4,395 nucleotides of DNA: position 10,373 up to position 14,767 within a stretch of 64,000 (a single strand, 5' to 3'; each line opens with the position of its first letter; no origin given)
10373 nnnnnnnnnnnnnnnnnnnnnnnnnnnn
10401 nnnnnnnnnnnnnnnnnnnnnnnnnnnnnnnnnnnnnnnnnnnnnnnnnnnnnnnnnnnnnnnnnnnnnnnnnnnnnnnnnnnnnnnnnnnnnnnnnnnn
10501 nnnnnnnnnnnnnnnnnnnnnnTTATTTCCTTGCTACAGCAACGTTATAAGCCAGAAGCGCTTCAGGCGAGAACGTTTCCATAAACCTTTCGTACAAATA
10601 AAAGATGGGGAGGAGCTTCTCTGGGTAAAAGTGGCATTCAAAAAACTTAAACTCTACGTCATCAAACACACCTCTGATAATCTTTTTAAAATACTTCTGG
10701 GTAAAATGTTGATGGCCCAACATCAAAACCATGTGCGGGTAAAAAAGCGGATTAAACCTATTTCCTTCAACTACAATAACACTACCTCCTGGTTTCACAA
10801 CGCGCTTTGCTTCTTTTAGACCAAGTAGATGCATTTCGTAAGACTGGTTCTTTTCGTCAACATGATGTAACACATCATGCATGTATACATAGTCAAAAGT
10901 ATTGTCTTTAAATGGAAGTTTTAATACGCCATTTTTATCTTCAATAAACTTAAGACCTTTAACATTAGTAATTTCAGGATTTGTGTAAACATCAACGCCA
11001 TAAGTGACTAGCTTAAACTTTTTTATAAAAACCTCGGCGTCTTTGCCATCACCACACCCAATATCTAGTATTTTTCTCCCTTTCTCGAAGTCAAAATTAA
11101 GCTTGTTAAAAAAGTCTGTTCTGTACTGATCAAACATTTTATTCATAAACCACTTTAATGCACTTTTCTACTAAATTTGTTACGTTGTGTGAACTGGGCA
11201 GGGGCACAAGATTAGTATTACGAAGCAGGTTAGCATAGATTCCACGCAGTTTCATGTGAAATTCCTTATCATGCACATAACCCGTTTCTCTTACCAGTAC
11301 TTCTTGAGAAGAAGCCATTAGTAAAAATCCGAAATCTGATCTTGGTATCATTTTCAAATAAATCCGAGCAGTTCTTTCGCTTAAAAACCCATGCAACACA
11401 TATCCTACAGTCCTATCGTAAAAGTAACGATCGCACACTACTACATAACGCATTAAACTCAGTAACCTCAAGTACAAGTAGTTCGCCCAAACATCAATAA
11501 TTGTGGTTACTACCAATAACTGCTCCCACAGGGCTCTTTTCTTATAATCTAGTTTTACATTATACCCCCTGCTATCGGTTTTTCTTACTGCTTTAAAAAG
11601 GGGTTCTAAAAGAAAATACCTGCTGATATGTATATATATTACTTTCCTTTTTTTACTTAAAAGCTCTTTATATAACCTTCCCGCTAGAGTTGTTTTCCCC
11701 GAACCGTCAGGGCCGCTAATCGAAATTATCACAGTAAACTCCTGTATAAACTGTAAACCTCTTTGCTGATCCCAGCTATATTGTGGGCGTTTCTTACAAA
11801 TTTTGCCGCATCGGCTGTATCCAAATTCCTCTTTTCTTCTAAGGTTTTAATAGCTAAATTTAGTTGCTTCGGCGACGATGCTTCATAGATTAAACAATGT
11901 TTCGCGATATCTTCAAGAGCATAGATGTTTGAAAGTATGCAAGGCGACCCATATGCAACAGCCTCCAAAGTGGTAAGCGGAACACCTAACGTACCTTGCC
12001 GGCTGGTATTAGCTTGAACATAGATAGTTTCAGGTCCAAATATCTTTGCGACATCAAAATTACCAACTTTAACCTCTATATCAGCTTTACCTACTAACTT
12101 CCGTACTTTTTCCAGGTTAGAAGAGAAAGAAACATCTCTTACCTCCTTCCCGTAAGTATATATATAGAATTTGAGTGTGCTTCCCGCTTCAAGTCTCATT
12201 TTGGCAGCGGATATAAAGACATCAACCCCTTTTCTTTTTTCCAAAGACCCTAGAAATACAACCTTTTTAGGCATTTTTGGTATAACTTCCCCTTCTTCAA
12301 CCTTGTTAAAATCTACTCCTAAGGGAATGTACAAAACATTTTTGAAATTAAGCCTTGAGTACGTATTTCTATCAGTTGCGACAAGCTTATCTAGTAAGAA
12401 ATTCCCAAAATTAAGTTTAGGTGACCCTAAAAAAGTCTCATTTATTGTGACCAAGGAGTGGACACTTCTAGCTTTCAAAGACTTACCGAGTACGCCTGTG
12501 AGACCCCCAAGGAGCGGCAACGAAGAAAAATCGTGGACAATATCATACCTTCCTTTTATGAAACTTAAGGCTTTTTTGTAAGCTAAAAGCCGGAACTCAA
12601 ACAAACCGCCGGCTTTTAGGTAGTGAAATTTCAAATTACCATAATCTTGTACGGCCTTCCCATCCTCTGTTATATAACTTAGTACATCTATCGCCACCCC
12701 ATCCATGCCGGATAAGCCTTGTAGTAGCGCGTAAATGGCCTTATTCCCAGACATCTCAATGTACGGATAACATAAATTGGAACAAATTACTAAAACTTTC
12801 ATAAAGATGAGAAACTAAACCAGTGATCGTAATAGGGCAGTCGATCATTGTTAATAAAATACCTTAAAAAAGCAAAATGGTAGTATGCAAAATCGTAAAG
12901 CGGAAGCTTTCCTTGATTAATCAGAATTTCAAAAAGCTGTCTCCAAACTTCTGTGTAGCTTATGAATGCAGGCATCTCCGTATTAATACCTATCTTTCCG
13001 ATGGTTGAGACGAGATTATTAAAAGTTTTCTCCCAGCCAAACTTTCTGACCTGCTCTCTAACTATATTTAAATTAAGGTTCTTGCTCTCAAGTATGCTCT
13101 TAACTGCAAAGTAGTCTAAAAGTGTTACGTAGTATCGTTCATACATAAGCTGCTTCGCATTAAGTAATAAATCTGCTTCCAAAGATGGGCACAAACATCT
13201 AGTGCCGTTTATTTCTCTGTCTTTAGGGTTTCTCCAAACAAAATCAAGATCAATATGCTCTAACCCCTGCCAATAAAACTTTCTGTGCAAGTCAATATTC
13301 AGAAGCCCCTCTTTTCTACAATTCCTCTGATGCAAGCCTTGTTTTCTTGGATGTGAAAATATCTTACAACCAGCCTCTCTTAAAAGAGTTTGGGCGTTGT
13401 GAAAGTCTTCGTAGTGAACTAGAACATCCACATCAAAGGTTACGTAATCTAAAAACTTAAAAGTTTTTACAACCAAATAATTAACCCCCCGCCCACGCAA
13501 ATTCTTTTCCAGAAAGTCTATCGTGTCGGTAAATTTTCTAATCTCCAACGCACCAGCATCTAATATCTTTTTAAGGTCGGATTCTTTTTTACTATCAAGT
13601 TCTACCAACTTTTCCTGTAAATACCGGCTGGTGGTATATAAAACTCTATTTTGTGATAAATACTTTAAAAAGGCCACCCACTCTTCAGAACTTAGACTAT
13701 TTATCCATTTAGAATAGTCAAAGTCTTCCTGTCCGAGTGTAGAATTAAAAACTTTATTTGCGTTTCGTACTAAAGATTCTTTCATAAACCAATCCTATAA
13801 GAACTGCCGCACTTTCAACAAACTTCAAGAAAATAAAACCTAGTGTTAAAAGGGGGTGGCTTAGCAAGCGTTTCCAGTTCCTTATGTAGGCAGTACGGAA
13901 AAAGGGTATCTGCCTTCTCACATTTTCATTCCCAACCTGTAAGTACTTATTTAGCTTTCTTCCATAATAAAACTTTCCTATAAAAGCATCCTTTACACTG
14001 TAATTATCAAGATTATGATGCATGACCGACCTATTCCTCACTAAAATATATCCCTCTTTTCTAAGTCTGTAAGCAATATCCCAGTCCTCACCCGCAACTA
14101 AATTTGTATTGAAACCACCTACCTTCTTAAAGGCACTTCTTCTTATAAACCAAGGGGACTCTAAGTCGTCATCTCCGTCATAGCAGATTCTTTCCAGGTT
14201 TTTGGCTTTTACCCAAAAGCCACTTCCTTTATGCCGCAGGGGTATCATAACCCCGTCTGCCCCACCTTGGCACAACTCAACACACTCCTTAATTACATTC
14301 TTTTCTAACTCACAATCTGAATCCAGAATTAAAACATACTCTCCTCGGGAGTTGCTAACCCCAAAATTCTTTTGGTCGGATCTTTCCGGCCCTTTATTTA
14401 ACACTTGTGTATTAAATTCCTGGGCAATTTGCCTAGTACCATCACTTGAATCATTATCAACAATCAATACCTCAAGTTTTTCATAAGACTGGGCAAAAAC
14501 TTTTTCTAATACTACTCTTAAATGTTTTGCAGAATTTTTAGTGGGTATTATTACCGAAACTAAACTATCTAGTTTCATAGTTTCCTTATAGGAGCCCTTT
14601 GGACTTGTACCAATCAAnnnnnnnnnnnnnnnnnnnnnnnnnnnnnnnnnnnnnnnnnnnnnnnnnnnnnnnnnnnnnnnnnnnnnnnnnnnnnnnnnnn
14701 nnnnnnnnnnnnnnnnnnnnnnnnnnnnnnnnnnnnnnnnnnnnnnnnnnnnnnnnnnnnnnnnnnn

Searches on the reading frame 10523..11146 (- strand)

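Call 10: search_protein_families(library=pfam, proteins=[window:10523-11146:-], max_evalue=0.001)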
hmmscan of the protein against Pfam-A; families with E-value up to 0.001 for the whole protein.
window:10523-11146:- (207 aa): 9 families
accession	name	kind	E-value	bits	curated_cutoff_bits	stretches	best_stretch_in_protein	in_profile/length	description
PF08241.18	Methyltransf_11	-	4.4e-14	53.3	21.2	1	27-125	1-95/95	Methyltransferase domain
PF13489.12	Methyltransf_23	-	3.7e-11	43.4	27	1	11-128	11-119/164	Methyltransferase domain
PF13649.12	Methyltransf_25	-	9.6e-11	42.7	27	1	26-121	1-97/97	Methyltransferase domain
PF13847.12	Methyltransf_31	-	1.7e-10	41.2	27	1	21-130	2-114/145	Methyltransferase domain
PF08242.18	Methyltransf_12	-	1.7e-07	32.3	30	1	27-122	1-97/98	Methyltransferase domain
PF01209.24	Ubie_methyltran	-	1.1e-06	28.7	20.1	1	22-131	47-157/233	ubiE/COQ5 methyltransferase family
PF07021.18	MetW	-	8.1e-06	26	21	1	20-100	11-92/193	Methionine biosynthesis protein MetW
PF02353.26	CMAS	-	0.00019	21.3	27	1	19-125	59-164/273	Mycolic acid cyclopropane synthetase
PF01728.25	FtsJ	-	0.00043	20.7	24.1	1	18-125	16-137/181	FtsJ-like methyltransferase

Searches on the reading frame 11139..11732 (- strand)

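Call 10: search_protein_families(library=pfam, proteins=[window:11139-11732:-], max_evalue=0.001)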
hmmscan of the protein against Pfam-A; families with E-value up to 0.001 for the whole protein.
window:11139-11732:- (197 aa): 4 families
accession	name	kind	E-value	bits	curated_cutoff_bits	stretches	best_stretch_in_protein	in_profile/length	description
PF02223.23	Thymidylate_kin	-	5.1e-05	23.5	27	0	5-32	1-28/185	Thymidylate kinase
PF20720.3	nSTAND3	-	0.00014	22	27.2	1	3-35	20-52/155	Novel STAND NTPase 3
PF13173.12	AAA_14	-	0.00086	19.8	27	0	2-38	4-39/129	AAA domain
PF13191.12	AAA_16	-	0.00089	20.2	32.6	1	3-49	27-73/167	AAA ATPase domain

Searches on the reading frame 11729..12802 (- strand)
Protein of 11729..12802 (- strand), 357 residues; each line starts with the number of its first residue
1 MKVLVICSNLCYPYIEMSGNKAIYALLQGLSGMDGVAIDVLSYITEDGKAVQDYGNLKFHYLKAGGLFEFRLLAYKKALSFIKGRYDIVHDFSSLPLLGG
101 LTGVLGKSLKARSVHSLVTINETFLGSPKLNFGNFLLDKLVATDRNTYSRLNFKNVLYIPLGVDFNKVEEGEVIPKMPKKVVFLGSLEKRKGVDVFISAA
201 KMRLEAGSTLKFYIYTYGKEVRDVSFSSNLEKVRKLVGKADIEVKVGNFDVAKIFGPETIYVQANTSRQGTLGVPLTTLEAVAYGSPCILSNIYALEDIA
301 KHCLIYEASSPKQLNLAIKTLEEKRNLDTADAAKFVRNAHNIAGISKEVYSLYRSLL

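Call 10: search_protein_families(library=pfam, proteins=[window:11729-12802:-], max_evalue=0.001)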
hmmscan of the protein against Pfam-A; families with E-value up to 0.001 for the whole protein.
window:11729-12802:- (357 aa): 2 families
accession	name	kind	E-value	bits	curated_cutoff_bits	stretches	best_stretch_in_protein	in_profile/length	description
PF00534.26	Glycos_transf_1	-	2.7e-11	43.7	26.4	1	169-330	6-160/172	Glycosyl transferases group 1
PF13692.12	Glyco_trans_1_4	-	6.5e-11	43.1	27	1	179-321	2-139/142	Glycosyl transferases group 1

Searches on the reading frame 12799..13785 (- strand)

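Call 10: search_protein_families(library=pfam, proteins=[window:12799-13785:-], max_evalue=0.001)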
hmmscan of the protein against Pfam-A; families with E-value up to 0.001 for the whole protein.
window:12799-13785:- (328 aa): 1 family
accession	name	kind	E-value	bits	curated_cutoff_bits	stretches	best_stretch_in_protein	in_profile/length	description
PF14907.12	NTP_transf_5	-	2.2e-13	50.8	31.2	1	33-259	2-241/249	Uncharacterised nucleotidyltransferase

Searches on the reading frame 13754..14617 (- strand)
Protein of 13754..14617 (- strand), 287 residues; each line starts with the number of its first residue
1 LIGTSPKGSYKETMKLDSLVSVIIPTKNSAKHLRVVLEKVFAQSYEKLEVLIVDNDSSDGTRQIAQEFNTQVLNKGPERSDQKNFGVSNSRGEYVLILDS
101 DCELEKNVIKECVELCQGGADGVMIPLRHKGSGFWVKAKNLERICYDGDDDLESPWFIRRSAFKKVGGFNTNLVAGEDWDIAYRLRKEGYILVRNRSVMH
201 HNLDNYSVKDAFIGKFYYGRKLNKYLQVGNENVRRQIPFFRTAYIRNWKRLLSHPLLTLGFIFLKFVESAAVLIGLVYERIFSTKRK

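Call 10: search_protein_families(library=pfam, proteins=[window:13754-14617:-], max_evalue=0.001)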
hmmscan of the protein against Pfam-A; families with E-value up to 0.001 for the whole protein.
window:13754-14617:- (287 aa): 4 families
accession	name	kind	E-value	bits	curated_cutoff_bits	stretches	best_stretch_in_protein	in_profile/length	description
PF00535.33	Glycos_transf_2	-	7e-25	88.3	23.3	1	21-142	1-130/168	Glycosyl transferase family 2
PF10111.15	Glyco_tranf_2_2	-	5.7e-11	42.9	27.3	1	21-109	1-99/276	Glycosyltransferase like family 2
PF13641.12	Glyco_tranf_2_3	-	7.8e-10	39.6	27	1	20-116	3-111/230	Glycosyltransferase like family 2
PF13632.12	Glyco_trans_2_3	-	9.9e-08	32.5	27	1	157-265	78-172/198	Glycosyl transferase family group 2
